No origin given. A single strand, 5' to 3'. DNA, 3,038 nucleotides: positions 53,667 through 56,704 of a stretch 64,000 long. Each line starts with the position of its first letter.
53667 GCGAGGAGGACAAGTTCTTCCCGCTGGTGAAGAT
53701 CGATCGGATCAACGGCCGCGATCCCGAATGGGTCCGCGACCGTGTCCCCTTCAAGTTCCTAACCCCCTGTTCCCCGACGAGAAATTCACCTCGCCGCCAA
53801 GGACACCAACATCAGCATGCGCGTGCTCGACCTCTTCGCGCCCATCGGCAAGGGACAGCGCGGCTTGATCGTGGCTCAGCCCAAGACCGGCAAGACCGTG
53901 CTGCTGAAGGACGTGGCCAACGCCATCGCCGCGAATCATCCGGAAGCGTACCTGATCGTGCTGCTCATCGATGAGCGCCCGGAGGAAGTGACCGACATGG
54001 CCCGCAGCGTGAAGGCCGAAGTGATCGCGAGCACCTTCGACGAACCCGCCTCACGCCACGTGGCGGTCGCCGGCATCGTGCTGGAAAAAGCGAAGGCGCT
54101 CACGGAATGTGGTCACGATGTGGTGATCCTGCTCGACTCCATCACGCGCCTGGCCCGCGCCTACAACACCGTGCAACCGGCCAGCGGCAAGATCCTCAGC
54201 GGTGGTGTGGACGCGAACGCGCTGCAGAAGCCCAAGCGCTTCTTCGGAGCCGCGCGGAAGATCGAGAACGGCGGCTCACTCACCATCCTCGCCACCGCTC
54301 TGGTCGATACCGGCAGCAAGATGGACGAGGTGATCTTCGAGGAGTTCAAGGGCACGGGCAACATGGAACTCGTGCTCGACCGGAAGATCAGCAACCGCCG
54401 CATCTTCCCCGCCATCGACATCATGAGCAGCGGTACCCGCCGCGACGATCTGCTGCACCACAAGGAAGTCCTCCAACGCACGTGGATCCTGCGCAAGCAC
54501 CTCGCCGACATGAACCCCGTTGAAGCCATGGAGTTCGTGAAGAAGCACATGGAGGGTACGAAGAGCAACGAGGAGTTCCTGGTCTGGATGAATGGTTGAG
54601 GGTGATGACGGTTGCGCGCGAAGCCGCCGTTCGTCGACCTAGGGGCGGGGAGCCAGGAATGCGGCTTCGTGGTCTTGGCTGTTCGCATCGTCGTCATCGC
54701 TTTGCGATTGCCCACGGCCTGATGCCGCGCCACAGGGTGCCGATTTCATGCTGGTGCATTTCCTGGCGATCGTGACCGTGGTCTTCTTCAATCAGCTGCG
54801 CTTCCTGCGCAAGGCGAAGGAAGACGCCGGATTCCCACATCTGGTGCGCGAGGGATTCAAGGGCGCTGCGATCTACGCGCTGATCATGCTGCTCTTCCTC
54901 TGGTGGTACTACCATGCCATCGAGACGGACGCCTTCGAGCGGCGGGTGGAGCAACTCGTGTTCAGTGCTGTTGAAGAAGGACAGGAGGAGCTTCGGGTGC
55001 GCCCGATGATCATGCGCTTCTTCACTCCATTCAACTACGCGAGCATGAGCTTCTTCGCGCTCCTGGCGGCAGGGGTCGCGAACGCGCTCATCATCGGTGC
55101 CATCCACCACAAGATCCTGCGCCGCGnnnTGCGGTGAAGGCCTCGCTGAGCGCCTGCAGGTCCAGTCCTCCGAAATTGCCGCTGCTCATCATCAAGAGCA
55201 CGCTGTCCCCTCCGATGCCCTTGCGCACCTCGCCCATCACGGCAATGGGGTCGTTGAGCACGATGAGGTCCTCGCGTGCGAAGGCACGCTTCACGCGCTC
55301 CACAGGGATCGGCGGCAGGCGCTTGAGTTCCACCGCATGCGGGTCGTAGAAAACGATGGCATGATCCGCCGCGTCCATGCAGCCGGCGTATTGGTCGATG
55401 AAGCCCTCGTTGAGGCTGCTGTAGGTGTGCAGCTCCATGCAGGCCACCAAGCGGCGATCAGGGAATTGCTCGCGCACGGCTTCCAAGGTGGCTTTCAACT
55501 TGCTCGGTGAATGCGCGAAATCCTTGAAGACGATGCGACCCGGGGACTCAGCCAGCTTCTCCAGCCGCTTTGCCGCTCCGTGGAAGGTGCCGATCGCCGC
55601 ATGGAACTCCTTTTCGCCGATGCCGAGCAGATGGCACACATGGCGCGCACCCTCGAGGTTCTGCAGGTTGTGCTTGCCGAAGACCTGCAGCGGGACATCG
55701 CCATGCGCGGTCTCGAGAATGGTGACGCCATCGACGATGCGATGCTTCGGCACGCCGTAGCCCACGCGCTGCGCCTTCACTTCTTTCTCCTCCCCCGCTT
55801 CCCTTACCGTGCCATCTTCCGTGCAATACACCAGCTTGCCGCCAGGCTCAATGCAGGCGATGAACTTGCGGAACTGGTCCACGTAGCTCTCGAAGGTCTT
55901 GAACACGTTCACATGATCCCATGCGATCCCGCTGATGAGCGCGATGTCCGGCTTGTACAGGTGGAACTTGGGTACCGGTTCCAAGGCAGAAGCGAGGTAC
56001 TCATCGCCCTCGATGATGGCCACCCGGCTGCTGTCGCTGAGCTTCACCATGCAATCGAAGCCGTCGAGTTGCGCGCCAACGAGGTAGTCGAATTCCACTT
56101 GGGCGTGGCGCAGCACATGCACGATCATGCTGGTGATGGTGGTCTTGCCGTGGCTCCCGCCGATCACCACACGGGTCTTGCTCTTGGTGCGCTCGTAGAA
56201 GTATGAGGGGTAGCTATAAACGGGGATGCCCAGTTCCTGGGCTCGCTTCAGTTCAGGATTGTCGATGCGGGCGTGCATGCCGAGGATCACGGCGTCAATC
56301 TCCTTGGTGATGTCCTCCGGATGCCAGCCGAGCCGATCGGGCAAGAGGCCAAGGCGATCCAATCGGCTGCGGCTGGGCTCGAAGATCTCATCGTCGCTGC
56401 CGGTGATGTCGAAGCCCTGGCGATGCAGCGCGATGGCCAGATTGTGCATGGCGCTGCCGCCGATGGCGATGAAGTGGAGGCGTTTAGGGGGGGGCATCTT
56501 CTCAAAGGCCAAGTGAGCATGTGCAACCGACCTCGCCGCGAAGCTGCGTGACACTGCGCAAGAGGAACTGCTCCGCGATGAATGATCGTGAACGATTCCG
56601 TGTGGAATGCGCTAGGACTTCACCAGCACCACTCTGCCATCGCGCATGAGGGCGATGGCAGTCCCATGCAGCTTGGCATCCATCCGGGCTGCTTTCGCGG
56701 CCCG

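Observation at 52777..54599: Essential genes rho and valS, plus at least six other genes, carry single-base homopolymer indels, which points to sequence errors rather than pseudogenes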

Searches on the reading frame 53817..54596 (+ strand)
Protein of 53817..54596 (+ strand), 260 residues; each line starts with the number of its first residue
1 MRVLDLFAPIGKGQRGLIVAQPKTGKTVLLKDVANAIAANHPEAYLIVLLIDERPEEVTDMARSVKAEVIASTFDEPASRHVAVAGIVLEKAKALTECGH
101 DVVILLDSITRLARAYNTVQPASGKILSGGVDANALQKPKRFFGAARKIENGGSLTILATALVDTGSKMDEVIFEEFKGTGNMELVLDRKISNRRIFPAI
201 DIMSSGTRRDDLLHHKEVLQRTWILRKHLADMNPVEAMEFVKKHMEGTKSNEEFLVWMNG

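Call 5: find_homologous_proteins(query=window:53817-54596:+, max_evalue=1e-30)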
Query window:53817-54596:+ (260 aa): 8000 proteins with E <= 1e-30 among 8000 candidates; the best 120 are listed.
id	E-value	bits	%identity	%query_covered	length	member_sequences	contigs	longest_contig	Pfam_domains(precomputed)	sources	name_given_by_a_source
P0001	3.4e-158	542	97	100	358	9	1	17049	PF07497.19,PF00006.32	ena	-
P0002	5.6e-158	542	97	100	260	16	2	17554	PF00006.32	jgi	jgi:transcription termination factor Rho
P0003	4.1e-156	536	96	100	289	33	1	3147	PF00006.32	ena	-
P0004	1.2e-155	534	96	100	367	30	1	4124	PF07497.19,PF00006.32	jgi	-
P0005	1.1e-153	528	94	100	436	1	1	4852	PF07497.19,PF00006.32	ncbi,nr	ncbi:MAG: transcription termination factor Rho, partial [Flavobacteriales bacterium]|nr:transcriptio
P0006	3.7e-153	526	93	100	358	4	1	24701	PF07497.19,PF00006.32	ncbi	-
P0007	4.9e-153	526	93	100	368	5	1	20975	PF07497.19,PF00006.32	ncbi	-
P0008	5.1e-153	526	93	100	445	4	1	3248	PF07497.19,PF00006.32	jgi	-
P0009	1.9e-152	524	94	100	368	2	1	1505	PF07497.19,PF00006.32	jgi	jgi:transcription termination factor Rho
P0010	5.0e-152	522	93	100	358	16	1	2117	PF07497.19,PF00006.32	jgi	-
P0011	8.0e-152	522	93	100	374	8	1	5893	PF07497.19,PF00006.32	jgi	jgi:transcription termination factor Rho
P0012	1.6e-151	521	93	100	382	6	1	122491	PF07497.19,PF00006.32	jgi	jgi:transcription termination factor Rho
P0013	1.2e-150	518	92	100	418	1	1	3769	PF07497.19,PF07498.19,PF00006.32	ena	-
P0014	1.0e-145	502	91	100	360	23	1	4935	PF07497.19,PF00006.32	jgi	jgi:transcription termination factor Rho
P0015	5.9e-142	489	87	99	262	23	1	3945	PF00006.32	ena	-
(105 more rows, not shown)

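Call 6: find_related_loci(query=window:53817-54596:+, collection=genome_contigs, flank=10000)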
Query window:53817-54596:+ (260 aa) in genome_contigs; peptide patterns used: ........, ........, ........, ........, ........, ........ (x = any residue, [..] = any of these).
600 stretches matched a pattern (row limit reached: there are more); 599 encode a relative of the query (tblastn E <= 1e-3); the best 80 are kept; 80 distinct loci.
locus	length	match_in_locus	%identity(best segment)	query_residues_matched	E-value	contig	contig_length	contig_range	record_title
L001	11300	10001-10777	86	2-260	4e-153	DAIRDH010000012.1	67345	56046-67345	MAG TPA_asm: Cryomorphaceae bacterium isolate CTOTU7341 NODE_347_length_67345_cov_47.747689, whole genome shotgun sequen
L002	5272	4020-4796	85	2-260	9e-153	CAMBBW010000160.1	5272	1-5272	MAG: Lishizhenia tianjinensis isolate MoE-02may19-191 genome assembly, contig: MoE-02may19-C40009, whole genome shotgun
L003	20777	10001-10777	84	2-260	9e-149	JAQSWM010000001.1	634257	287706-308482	MAG: Sphingobacteriaceae bacterium isolate C_No_T20_C_bin.73 scaffold_1, whole genome shotgun sequence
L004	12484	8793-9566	85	2-259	2e-148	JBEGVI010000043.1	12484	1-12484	MAG: Bacteroidota bacterium isolate riogrande_2019_sw_WHONDRS-S19S_0066_B_bin.136 scaffold_1368461, whole genome shotgun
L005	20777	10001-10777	83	2-260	1e-147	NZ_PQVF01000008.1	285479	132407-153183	Solitalea longa strain HR-AV HR-AV_8, whole genome shotgun sequence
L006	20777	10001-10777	81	2-260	1e-146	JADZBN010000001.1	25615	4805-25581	MAG: Bacteroidia bacterium isolate SJ676 c_000000012419, whole genome shotgun sequence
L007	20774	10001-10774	82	2-259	9e-145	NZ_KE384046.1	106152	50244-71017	Runella zeae DSM 19591 G563DRAFT_scaffold00025.25, whole genome shotgun sequence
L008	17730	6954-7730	83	2-260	8e-145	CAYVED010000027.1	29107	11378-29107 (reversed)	MAG TPA_asm: uncultured Muribaculaceae bacterium isolate SRP335695_co1_108 genome assembly, contig: NODE_673_length_2910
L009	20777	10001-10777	81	2-260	3e-144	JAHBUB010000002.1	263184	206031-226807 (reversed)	MAG: Cyclobacteriaceae bacterium isolate ACE_BAC24 BAC24_2, whole genome shotgun sequence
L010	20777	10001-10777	81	2-260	2e-144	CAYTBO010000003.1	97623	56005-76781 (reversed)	MAG TPA_asm: uncultured Ohtaekwangia sp. isolate SRP072547_co1_7 genome assembly, contig: NODE_119_length_97623_cov_9.86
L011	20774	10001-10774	81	2-259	1e-143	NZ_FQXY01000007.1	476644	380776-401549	Bacteroides congonensis strain Marseille-P3132T, whole genome shotgun sequence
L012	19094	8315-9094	81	1-260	5e-144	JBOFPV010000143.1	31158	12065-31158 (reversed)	MAG: Tannerellaceae bacterium isolate WFFMC_MAG_227 k139_1438277_flag=1_multi=6.0000_len=31158, whole genome shotgun seq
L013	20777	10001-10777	81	2-260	5e-144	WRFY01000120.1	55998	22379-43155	MAG: Candidatus Azobacteroides sp. isolate Mp193P4bin3 JGI24699J35502_11134204, whole genome shotgun sequence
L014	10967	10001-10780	82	1-260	7e-144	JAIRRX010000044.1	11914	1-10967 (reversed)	MAG: Prevotellaceae bacterium isolate Ct408_bin144 k119_5507527, whole genome shotgun sequence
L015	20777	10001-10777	80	2-260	2e-143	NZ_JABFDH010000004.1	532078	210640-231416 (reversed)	Winogradskyella ursingii strain HL4150 NODE_4_length_532078_cov_259.449_ID_7, whole genome shotgun sequence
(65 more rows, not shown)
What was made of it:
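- Tried and rejected: Rho scan of genome_contigs (call 6).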

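Call 7: find_encoding_contigs(protein=P0002, flank=10000, max_places=6)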
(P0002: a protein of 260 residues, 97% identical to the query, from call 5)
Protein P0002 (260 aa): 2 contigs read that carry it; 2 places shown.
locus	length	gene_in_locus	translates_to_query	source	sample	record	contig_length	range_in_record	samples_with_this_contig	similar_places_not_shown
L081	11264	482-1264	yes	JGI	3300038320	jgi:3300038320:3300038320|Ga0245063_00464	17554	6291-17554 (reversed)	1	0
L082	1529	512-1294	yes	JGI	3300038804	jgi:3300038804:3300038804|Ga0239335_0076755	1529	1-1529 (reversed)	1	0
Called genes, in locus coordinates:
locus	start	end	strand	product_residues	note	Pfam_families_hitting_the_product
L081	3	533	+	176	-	?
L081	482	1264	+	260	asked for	PF00006:ATP-synt_ab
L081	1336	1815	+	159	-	PF13858:DUF4199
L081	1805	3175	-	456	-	PF01225:Mur_ligase (weak), PF08245:Mur_ligase_M, PF02875:Mur_ligase_C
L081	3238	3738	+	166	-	-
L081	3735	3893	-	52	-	-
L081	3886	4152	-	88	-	-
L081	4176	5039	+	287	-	PF00753:Lactamase_B, PF23023:Anti-Pycsar_Apyc1 (weak)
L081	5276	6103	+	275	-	PF12844:HTH_19, PF13560:HTH_31, PF01381:HTH_3, PF00717:Peptidase_S24 (weak)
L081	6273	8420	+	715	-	PF13145:Rotamase_2, PF13616:Rotamase_3, PF00639:Rotamase, PF13616:Rotamase_3, PF00639:Rotamase, PF13145:Rotamase_2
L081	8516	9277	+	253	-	-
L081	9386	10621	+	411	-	PF13616:Rotamase_3, PF00639:Rotamase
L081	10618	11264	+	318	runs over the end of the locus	PF20030:bpMoxR, PF00004:AAA (weak), PF07726:AAA_3, PF07728:AAA_5, PF17863:AAA_lid_2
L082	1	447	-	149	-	?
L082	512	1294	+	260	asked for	PF00006:ATP-synt_ab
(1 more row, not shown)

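Call 8: find_encoding_contigs(protein=P0001, flank=10000, max_places=6)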
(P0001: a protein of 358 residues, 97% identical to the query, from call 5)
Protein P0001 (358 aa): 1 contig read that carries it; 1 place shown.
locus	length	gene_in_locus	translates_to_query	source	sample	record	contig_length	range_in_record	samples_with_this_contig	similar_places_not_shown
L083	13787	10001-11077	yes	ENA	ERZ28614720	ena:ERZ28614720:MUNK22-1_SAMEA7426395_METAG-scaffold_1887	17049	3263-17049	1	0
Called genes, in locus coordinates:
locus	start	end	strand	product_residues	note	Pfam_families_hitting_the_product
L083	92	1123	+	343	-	PF02775:TPP_enzyme_C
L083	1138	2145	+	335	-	-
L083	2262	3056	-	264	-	PF02540:NAD_synthase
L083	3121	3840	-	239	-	PF13505:OMP_b-brl, PF13568:OMP_b-brl_2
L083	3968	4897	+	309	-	PF25594:GldB_lipo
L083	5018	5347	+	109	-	PF19937:GldC-like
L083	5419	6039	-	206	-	PF03193:RsgA_GTPase (faint), PF01926:MMR_HSR1, PF02421:FeoB_N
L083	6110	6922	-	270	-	PF00561:Abhydrolase_1, PF12697:Abhydrolase_6, PF12146:Hydrolase_4, PF00561:Abhydrolase_1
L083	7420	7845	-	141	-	-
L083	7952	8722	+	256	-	PF00378:ECH_1, PF16113:ECH_2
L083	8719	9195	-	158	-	PF14126:DUF4293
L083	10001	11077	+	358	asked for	PF07497:Rho_RNA_bind, PF00006:ATP-synt_ab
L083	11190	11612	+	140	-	PF05635:23S_rRNA_IVP, PF22296:bAvd (faint)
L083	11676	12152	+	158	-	PF13858:DUF4199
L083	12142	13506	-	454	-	PF01225:Mur_ligase, PF08245:Mur_ligase_M, PF02875:Mur_ligase_C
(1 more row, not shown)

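Call 13: find_encoding_contigs(protein=window:53817-54596:+, flank=10000, max_places=6)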
Protein window:53817-54596:+ (260 aa): no gene with exactly this product is on record in the collection.
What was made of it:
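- Tried and rejected: Exact look-up of the 260-aa Rho fragment (call 13).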

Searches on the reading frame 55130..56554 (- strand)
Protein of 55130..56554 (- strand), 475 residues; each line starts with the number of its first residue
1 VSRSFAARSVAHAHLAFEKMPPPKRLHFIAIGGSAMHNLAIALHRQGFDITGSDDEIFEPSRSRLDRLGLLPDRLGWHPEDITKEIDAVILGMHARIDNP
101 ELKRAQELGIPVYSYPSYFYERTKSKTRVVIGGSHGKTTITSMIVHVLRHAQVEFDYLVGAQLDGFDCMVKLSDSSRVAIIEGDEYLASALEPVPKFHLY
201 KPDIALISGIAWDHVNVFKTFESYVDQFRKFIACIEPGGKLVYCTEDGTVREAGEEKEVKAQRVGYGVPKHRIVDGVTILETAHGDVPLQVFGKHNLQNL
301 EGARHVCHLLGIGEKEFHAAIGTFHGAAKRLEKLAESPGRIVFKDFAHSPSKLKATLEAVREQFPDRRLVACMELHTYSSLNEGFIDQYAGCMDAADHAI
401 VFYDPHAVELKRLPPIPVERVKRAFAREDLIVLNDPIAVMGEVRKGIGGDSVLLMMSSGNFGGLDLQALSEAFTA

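Call 42: find_homologous_proteins(query=window:55130-56554:-, max_evalue=1e-50)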
Query window:55130-56554:- (475 aa): 8000 proteins with E <= 1e-50 among 8000 candidates; the best 120 are listed.
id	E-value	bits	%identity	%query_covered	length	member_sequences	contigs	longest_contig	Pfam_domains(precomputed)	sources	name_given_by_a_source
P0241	0.0e+0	1013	97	96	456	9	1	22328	PF02875.27,PF08245.19,PF01225.31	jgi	-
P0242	5.6e-279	944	91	95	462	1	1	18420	PF02875.27,PF08245.19,PF01225.31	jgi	-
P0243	8.7e-279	943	90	95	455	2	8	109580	PF02875.27,PF08245.19,PF01225.31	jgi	-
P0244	1.3e-278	942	90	95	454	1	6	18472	PF02875.27,PF08245.19,PF01225.31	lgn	-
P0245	2.8e-278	941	91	95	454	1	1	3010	PF02875.27,PF08245.19,PF01225.31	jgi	-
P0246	4.4e-277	937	90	95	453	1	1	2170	PF02875.27,PF08245.19,PF01225.31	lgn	-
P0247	9.7e-277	936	90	95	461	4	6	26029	PF02875.27,PF08245.19,PF01225.31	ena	-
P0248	1.0e-276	936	89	95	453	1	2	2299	PF02875.27,PF08245.19,PF01225.31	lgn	-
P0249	1.4e-276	936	89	95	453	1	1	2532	PF02875.27,PF08245.19,PF01225.31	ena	-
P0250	2.5e-276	935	89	95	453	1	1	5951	PF02875.27,PF08245.19,PF01225.31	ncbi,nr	ncbi:MAG: peptidoglycan synthetase [Flavobacteriales bacterium]|nr:peptidoglycan synthetase [Flavoba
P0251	3.4e-276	934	88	96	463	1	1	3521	PF02875.27,PF08245.19,PF01225.31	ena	-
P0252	3.5e-276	934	89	95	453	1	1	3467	PF02875.27,PF08245.19,PF01225.31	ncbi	-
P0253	3.6e-276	934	89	95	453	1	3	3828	PF02875.27,PF08245.19,PF01225.31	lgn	-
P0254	3.7e-276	934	89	95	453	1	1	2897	PF02875.27,PF08245.19,PF01225.31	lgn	-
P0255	3.8e-276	934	89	95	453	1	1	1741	PF02875.27,PF08245.19,PF01225.31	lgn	-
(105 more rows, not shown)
